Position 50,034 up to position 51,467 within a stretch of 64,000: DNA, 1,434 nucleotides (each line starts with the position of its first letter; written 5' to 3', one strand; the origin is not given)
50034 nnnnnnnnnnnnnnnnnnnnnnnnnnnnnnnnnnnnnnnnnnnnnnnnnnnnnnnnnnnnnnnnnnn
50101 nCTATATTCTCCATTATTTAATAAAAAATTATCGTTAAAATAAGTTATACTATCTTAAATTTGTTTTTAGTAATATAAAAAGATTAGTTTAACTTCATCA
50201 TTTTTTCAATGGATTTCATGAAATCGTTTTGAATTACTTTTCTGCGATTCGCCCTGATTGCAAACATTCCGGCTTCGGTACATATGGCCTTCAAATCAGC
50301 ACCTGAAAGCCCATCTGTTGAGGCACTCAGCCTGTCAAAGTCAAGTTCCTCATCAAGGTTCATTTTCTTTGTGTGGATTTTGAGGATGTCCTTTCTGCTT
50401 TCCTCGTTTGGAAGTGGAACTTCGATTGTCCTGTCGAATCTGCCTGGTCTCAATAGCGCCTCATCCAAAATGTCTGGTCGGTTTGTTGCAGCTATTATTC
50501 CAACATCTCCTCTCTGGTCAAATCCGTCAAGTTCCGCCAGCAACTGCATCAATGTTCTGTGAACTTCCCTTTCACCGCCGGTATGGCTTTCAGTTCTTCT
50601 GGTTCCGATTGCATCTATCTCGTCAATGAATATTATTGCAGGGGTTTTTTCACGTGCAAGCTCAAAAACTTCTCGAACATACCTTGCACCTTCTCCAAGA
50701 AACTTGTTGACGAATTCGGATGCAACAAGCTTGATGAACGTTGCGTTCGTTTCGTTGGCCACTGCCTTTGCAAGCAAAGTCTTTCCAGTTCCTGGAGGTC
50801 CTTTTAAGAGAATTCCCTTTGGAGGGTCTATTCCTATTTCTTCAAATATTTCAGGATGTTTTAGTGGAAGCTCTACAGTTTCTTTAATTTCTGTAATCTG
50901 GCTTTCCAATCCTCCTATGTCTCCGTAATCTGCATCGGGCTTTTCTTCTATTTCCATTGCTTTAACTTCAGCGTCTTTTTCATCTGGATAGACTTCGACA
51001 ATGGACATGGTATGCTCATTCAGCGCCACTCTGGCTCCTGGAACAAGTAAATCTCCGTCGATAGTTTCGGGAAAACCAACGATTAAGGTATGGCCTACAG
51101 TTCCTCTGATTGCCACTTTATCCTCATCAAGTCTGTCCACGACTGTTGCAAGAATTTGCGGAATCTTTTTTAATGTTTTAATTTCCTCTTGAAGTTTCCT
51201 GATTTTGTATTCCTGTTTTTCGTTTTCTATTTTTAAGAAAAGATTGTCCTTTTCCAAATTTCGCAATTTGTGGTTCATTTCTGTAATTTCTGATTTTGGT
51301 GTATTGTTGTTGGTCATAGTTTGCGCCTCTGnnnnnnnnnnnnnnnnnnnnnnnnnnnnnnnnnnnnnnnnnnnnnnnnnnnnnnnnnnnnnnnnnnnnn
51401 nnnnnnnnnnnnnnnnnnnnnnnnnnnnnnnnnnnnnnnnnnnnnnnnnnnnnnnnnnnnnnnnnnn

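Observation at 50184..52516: Tandem PAN-like AAA+ ATPases that both lack the proteasome-gating HbYX tail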

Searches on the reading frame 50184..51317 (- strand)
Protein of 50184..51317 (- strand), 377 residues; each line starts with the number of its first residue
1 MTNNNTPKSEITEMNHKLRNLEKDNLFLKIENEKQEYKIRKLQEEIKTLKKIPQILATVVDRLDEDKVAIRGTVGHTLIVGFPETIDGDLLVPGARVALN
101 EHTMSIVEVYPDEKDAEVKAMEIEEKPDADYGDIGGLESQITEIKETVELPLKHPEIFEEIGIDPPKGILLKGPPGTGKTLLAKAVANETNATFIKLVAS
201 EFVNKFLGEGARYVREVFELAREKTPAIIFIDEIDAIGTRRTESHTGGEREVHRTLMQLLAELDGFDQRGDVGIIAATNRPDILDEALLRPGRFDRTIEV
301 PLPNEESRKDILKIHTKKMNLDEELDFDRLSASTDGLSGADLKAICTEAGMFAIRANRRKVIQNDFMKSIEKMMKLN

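Call 4: search_protein_families(library=ncbifam, proteins=[window:50184-51317:-])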
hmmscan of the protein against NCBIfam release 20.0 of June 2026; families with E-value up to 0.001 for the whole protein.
window:50184-51317:- (377 aa): 30 families (the best 25 are shown)
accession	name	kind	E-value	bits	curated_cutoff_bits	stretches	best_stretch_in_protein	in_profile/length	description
TIGR01242.2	TIGR01242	subfamily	1.2e-167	557.4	500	1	19-375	1-357/362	proteasome-activating nucleotidase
NF003069.1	PRK03992.1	subfamily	6.8e-167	555.4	500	1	5-375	4-374/379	proteasome-activating nucleotidase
NF047748.1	PrtsmActNtasePan1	equivalog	5e-133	444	750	1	24-373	42-389/405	proteasome-activating nucleotidase Pan1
NF047747.1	PrtsmActNtasePan2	equivalog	2.8e-130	435.1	700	1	32-374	53-393/397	proteasome-activating nucleotidase Pan2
TIGR01241.2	FtsH_fam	equivalog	3.3e-95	320.1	600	1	119-374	150-403/598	ATP-dependent zinc metalloprotease FtsH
TIGR01243.1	CDC48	subfamily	1.3e-86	291.6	802.65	1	116-356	162-399/733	CDC48 family AAA ATPase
NF008004.0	PRK10733.1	equivalog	7e-70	235.7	1008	1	121-374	141-393/644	ATP-dependent zinc metalloprotease FtsH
TIGR03689.1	pup_AAA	equivalog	7.4e-64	216.3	504.75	2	116-325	166-388/512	proteasome ATPase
NF041006.2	cell_div_CdvC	equivalog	8.1e-56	189.5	650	1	101-356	72-325/370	cell division protein CdvC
NF042959.1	IteA_antiphage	equivalog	2.6e-39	135.4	510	1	111-374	72-325/367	anti-phage ATPase IteA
NF003229.0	PRK04195.1-5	equivalog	5.9e-10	38.4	280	1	166-240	44-118/413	replication factor C large subunit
NF003230.0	PRK04195.1-6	equivalog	4.2e-07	29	441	1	164-209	37-87/494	replication factor C large subunit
TIGR03922.1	T7SS_EccA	equivalog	1.5e-06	27.1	466.65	1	167-282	313-427/557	type VII secretion AAA-ATPase EccA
NF003226.0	PRK04195.1-1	equivalog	1.7e-06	27.2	588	1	167-242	41-116/405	replication factor C large subunit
NF009881.0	PRK13341.1-2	equivalog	1.8e-06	26.1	651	1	168-234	54-118/736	AAA family ATPase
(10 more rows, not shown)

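Call 5: search_protein_families(library=pfam, proteins=[window:50184-51317:-])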
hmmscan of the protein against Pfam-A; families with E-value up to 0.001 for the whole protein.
window:50184-51317:- (377 aa): 12 families
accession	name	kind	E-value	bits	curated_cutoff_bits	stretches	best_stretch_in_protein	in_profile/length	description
PF00004.35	AAA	-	8.8e-44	149.6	21.2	1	169-302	1-131/131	ATPase family associated with various cellular activities (AAA)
PF17862.7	AAA_lid_3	-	4.2e-14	52.2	27.2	1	325-368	2-45/45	AAA+ lid domain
PF16450.11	Prot_ATP_ID_OB_C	-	3e-08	33.8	23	1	57-111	2-56/56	Proteasomal ATPase OB C-terminal domain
PF07724.20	AAA_2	-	1.1e-06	29.3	27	1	169-260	6-99/166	AAA domain (Cdc48 subfamily)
PF20720.3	nSTAND3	-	6.2e-06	26.4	27.2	1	169-316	20-153/155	Novel STAND NTPase 3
PF07728.20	AAA_5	-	6.3e-06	26.7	22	1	169-283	2-130/139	AAA domain (dynein-related subfamily)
PF13401.12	AAA_22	-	4.8e-05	24.1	27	0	169-260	8-79/130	AAA domain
PF13191.12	AAA_16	-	5.9e-05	24.1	32.6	0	163-194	21-55/167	AAA ATPase domain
PF05496.18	RuvB_N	-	6.3e-05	23.2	27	1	168-237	35-96/159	Holliday junction DNA helicase RuvB P-loop domain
PF13173.12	AAA_14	-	0.00011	22.7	27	1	169-237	5-74/129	AAA domain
PF24883.2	NPHP3_N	-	0.00024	21.8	24.8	0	168-193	24-49/164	Nephrocystin 3, N-terminal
PF06068.19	TIP49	-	0.00067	19.4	23.8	0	167-202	51-88/347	TIP49 P-loop domain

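Call 11: find_related_loci(query=window:50184-51317:-, collection=genome_contigs, flank=4000)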
Query window:50184-51317:- (377 aa) in genome_contigs; peptide patterns used: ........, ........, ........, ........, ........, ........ (x = any residue, [..] = any of these).
600 stretches matched a pattern (row limit reached: there are more); 557 encode a relative of the query (tblastn E <= 1e-3); the best 80 are kept; 80 distinct loci.
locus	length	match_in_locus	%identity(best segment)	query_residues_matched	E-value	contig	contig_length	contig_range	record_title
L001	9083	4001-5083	55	13-373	9e-134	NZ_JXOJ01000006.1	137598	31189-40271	Methanoculleus sediminis strain S3Fa S3Fa_contig_6, whole genome shotgun sequence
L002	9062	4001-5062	49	19-373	6e-112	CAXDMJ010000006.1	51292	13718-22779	MAG TPA_asm: uncultured Candidatus Poseidoniales archaeon isolate SRR5788345_binner13_Refined_12 genome assembly, contig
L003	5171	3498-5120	54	113-375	4e-80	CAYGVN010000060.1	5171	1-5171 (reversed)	MAG TPA_asm: Candidatus Woesearchaeota archaeon isolate ERP119294_co1_40 genome assembly, contig: NODE_25718_length_5171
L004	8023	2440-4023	54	119-373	3e-79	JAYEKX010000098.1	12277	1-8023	MAG: Candidatus Altiarchaeota archaeon isolate MAG126 MAG126_98, whole genome shotgun sequence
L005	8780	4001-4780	49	125-373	8e-77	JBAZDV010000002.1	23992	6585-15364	MAG: Candidatus Methanomethylophilaceae archaeon isolate SO_2017_LW3_108 NODE_5354_length_23992_cov_1.986801_LW162_2017,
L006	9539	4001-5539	52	119-355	2e-77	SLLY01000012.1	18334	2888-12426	MAG: Candidatus Woesearchaeota archaeon isolate CSSed165cm_329 CSSed16-5cm-7858, whole genome shotgun sequence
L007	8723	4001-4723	53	131-372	2e-76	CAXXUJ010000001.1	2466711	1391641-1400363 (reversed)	MAG: Sphaerochaetaceae bacterium isolate 4f0ff973-23aa-446c-b11c-24bc849d3bd2 genome assembly, contig: contig_1, whole g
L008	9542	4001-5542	54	125-371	7e-76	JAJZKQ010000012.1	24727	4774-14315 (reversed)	MAG: Candidatus Micrarchaeota archaeon isolate MAS1.bin37 NODE_1597_length_24727_cov_47.206992, whole genome shotgun seq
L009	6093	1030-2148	53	119-355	4e-76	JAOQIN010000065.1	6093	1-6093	MAG: Candidatus Methanoxibalbensis ujae isolate NA091.008_2 NODE_65, whole genome shotgun sequence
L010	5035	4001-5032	54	125-355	7e-75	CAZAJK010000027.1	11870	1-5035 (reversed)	MAG TPA_asm: uncultured Candidatus Bathyarchaeia archaeon isolate SRP141552_co1_237 genome assembly, contig: NODE_2502_l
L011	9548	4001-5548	51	125-373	8e-75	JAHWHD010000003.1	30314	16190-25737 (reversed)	MAG: Candidatus Woesearchaeota archaeon isolate FT1_799 k127_68319, whole genome shotgun sequence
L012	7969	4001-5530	50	125-371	1e-74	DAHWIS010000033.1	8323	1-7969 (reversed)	MAG TPA_asm: Candidatus Micrarchaeota archaeon isolate clean1301 k141_1411258, whole genome shotgun sequence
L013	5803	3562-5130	45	95-374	3e-74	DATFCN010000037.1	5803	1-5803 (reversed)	MAG TPA_asm: Nitrososphaera sp. isolate SMAG_U8555 k141_2101742, whole genome shotgun sequence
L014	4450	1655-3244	53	127-375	1e-73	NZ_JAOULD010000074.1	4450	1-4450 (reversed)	MAG: Nitrosopumilus sp. isolate 8_1_Jan_SF_Bin66 8_1_Jan_SF_Bin66_scaffold_14359_c1, whole genome shotgun sequence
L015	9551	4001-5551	52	125-373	2e-73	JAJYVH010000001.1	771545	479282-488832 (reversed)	MAG: Candidatus Micrarchaeota archaeon isolate FK1.bin85 NODE_5_length_771545_cov_9.506659, whole genome shotgun sequenc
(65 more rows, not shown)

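Call 13: find_homologous_proteins(query=window:50184-51317:-, max_evalue=1e-60)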
Query window:50184-51317:- (377 aa): 7397 proteins with E <= 1e-60 among 8000 candidates; the best 120 are listed.
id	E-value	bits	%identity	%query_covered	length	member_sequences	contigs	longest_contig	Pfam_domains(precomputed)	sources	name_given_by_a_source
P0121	4.7e-240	814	99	100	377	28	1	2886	PF07724.21,PF16450.12,PF00004.36,PF17862.8,PF07728.21,PF20720.4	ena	-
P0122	2.7e-222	756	96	100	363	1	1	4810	PF16450.12,PF00004.36,PF17862.8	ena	-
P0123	2.5e-212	723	89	100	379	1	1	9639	PF07724.21,PF16450.12,PF00004.36,PF17862.8,PF07728.21,PF20720.4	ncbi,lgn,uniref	ncbi:proteasome-activating nucleotidase [Methanobrevibacter sp.]|uniref:proteasome-activating nucleo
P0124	3.1e-206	703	88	97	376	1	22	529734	PF07724.21,PF16450.12,PF00004.36,PF17862.8,PF07728.21,PF20720.4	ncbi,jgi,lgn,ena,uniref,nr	ncbi:MAG: AAA family ATPase [Methanobrevibacter millerae]|uniref:Proteasome-activating nucleotidase 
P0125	9.2e-206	701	88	97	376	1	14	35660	PF07724.21,PF16450.12,PF00004.36,PF17862.8,PF07728.21,PF20720.4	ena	-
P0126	2.2e-205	700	88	97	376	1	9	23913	PF07724.21,PF16450.12,PF00004.36,PF17862.8,PF07728.21,PF20720.4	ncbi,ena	-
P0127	4.8e-205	699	88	97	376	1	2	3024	PF07724.21,PF16450.12,PF00004.36,PF17862.8,PF07728.21,PF20720.4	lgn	-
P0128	7.2e-205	698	88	97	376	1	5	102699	PF07724.21,PF16450.12,PF00004.36,PF17862.8,PF07728.21,PF20720.4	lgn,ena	-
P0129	1.7e-204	697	88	97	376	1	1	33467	PF07724.21,PF16450.12,PF00004.36,PF17862.8,PF07728.21,PF20720.4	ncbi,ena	-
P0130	3.1e-204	696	87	97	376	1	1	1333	PF07724.21,PF16450.12,PF00004.36,PF17862.8,PF07728.21,PF20720.4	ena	-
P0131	4.3e-204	696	87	97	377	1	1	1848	PF07724.21,PF16450.12,PF00004.36,PF17862.8,PF07728.21,PF20720.4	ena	-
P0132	4.4e-204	696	87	97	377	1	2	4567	PF07724.21,PF16450.12,PF00004.36,PF17862.8,PF07728.21,PF20720.4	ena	-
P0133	1.5e-203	694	85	100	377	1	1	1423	PF07724.21,PF16450.12,PF00004.36,PF17862.8,PF07728.21,PF20720.4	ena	-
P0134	5.2e-198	676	83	100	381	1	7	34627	PF07724.21,PF16450.12,PF00004.36,PF17862.8,PF07728.21,PF20720.4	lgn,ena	-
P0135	4.5e-197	673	84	96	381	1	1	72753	PF07724.21,PF23902.1,PF16450.12,PF00004.36,PF17862.8,PF07728.21,PF20720.4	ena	-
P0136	6.4e-193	659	82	98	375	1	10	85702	PF07724.21,PF16450.12,PF00004.36,PF17862.8,PF07728.21,PF20720.4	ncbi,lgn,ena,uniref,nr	ncbi:MAG: proteasome-activating nucleotidase [Methanobrevibacter sp.]|uniref:proteasome-activating n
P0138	2.6e-190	650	81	99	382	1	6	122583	PF07724.21,PF16450.12,PF00004.36,PF17862.8,PF07728.21,PF20720.4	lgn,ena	-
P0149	4.7e-183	626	78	97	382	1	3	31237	PF13173.13,PF07724.21,PF23902.1,PF16450.12,PF00004.36,PF05496.19,PF17862.8,PF07728.21,PF20720.4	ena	-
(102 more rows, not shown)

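Call 18: find_encoding_contigs(protein=P0124, flank=6000, max_places=3)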
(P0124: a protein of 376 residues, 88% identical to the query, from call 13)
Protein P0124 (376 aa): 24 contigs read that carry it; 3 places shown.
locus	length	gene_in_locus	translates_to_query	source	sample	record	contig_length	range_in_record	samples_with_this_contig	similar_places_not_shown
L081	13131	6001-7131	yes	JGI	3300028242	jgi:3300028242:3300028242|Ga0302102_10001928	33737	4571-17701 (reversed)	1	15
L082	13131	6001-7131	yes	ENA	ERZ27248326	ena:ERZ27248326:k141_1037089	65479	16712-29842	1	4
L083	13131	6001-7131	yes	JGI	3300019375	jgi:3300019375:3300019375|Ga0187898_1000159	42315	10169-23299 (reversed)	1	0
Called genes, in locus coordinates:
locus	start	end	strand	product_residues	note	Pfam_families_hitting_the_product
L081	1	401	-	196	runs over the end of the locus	PF01380:SIS, PF13580:SIS_2 (weak)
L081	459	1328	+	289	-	PF00126:HTH_1 (weak)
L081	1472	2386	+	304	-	PF00294:PfkB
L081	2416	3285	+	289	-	PF04055:Radical_SAM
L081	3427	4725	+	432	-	PF01964:ThiC_Rad_SAM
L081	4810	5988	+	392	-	PF07728:AAA_5 (faint), PF16450:Prot_ATP_ID_OB_C, PF13191:AAA_16 (faint), PF00004:AAA, PF07724:AAA_2 (weak), PF13401:AAA_22 (faint), PF23902:AAA_lid_PRS2_C (weak), PF17862:AAA_lid_3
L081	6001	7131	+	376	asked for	PF16450:Prot_ATP_ID_OB_C, PF07724:AAA_2 (weak), PF20720:nSTAND3 (weak), PF00004:AAA, PF07728:AAA_5 (faint), PF17862:AAA_lid_3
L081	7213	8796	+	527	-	PF01921:tRNA-synt_1f, PF09334:tRNA-synt_1g (faint), PF19269:Anticodon_2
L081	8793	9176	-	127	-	-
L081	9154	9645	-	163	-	PF00383:dCMP_cyt_deam_1, PF14437:MafB19-deam, PF14439:Bd3614-deam (weak)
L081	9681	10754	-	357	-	-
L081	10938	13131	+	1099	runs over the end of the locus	PF03833:PolC_DP2_N, PF24844:PolC_DP2_central, PF24846:PolC_DP2_cat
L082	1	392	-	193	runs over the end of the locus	PF01380:SIS, PF13580:SIS_2 (weak)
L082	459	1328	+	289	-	PF00126:HTH_1 (weak)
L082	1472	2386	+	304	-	PF00294:PfkB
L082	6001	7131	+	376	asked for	PF16450:Prot_ATP_ID_OB_C, PF07724:AAA_2 (weak), PF20720:nSTAND3 (weak), PF00004:AAA, PF07728:AAA_5 (faint), PF17862:AAA_lid_3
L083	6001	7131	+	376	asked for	PF16450:Prot_ATP_ID_OB_C, PF07724:AAA_2 (weak), PF20720:nSTAND3 (weak), PF00004:AAA, PF07728:AAA_5 (faint), PF17862:AAA_lid_3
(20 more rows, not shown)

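Call 32: find_encoding_contigs(protein=P0138, flank=3500, max_places=1)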
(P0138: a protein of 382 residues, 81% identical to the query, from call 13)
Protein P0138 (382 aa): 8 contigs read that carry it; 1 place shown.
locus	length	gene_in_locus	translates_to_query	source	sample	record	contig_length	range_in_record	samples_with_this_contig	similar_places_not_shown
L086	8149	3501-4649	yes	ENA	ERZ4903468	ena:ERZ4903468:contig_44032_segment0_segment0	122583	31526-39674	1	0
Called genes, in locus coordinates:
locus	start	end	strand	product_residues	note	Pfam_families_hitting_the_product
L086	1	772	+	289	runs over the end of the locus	PF04055:Radical_SAM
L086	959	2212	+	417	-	PF01964:ThiC_Rad_SAM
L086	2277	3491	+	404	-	PF13191:AAA_16 (faint), PF16450:Prot_ATP_ID_OB_C, PF00004:AAA, PF07724:AAA_2 (weak), PF07728:AAA_5 (weak), PF13401:AAA_22 (faint), PF17862:AAA_lid_3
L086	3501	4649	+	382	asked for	PF07728:AAA_5 (faint), PF20720:nSTAND3 (faint), PF16450:Prot_ATP_ID_OB_C, PF00004:AAA, PF07724:AAA_2 (weak), PF17862:AAA_lid_3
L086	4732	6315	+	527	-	PF01921:tRNA-synt_1f, PF09334:tRNA-synt_1g (faint), PF19269:Anticodon_2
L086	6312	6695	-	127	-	-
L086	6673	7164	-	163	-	PF00383:dCMP_cyt_deam_1, PF14437:MafB19-deam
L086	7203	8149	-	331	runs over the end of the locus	-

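Call 33: find_encoding_contigs(protein=P0149, flank=3500, max_places=1)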
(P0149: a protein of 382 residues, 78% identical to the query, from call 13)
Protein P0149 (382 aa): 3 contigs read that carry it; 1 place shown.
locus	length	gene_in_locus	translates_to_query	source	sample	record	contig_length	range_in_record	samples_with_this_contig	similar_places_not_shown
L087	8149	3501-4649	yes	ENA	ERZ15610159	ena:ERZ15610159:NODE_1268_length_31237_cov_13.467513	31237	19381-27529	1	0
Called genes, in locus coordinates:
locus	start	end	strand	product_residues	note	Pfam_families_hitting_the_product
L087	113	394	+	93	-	-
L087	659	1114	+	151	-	PF12641:Flavodoxin_3 (faint), PF12682:Flavodoxin_4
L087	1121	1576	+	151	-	PF22166:WHD_ArnR1 (weak), PF22381:Staph_reg_Sar_Rot (weak), PF12802:MarR_2, PF01047:MarR, PF13412:HTH_24, PF13463:HTH_27, PF13601:HTH_34 (weak), PF14947:HTH_45 (weak)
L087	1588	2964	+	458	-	PF01554:MatE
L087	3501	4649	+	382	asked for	PF05496:RuvB_N (faint), PF07728:AAA_5 (faint), PF13173:AAA_14 (faint), PF20720:nSTAND3 (faint), PF07724:AAA_2 (weak), PF00004:AAA, PF23902:AAA_lid_PRS2_C (weak), PF17862:AAA_lid_3, +1 more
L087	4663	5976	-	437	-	PF03807:F420_oxidored, PF02153:PDH_N, PF20463:PDH_C, PF03147:FDX-ACB (faint)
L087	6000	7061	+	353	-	PF26356:Pelota_N, PF03464:eRF1_2, PF03465:eRF1_3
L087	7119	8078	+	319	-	-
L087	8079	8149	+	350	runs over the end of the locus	PF03033:Glyco_transf_28 (weak)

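Call 34: find_encoding_contigs(protein=P0135, flank=3500, max_places=1)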
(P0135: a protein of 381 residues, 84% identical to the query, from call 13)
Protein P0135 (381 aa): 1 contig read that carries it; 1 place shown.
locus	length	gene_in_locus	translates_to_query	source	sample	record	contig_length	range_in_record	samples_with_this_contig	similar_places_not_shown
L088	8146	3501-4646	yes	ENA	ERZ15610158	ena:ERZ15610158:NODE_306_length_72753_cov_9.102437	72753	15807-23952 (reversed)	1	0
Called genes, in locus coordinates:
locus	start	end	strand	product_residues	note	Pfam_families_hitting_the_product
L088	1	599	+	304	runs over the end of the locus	PF00294:PfkB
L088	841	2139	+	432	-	PF01964:ThiC_Rad_SAM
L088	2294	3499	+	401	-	PF07728:AAA_5 (faint), PF20720:nSTAND3 (faint), PF16450:Prot_ATP_ID_OB_C, PF13191:AAA_16 (faint), PF00004:AAA, PF07724:AAA_2 (weak), PF17862:AAA_lid_3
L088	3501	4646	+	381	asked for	PF07728:AAA_5 (faint), PF16450:Prot_ATP_ID_OB_C (weak), PF00004:AAA, PF07724:AAA_2 (weak), PF20720:nSTAND3 (weak), PF23902:AAA_lid_PRS2_C (weak), PF17862:AAA_lid_3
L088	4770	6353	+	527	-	PF01921:tRNA-synt_1f, PF19269:Anticodon_2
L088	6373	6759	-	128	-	-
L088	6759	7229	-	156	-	PF00383:dCMP_cyt_deam_1, PF14437:MafB19-deam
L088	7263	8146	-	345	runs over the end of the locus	-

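Call 35: find_encoding_contigs(protein=P0136, flank=3500, max_places=1)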
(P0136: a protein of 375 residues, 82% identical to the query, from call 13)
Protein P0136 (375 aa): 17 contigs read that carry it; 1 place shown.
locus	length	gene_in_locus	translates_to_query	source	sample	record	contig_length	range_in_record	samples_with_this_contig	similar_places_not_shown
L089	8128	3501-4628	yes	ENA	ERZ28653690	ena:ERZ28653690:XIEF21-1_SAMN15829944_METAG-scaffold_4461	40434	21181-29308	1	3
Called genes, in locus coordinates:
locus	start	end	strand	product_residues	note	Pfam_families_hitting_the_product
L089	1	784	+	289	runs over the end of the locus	PF04055:Radical_SAM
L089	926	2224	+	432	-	PF01964:ThiC_Rad_SAM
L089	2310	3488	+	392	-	PF20720:nSTAND3 (faint), PF07728:AAA_5 (faint), PF16450:Prot_ATP_ID_OB_C, PF13191:AAA_16 (faint), PF00004:AAA, PF07724:AAA_2 (weak), PF23902:AAA_lid_PRS2_C (weak), PF17862:AAA_lid_3, +1 more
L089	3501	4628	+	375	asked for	PF07728:AAA_5 (faint), PF16450:Prot_ATP_ID_OB_C, PF07724:AAA_2 (weak), PF20720:nSTAND3 (faint), PF00004:AAA, PF17862:AAA_lid_3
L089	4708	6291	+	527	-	PF01921:tRNA-synt_1f, PF09334:tRNA-synt_1g (faint), PF19269:Anticodon_2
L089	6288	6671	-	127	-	-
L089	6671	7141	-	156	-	PF00383:dCMP_cyt_deam_1, PF14437:MafB19-deam, PF14439:Bd3614-deam (weak)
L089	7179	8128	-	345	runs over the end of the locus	-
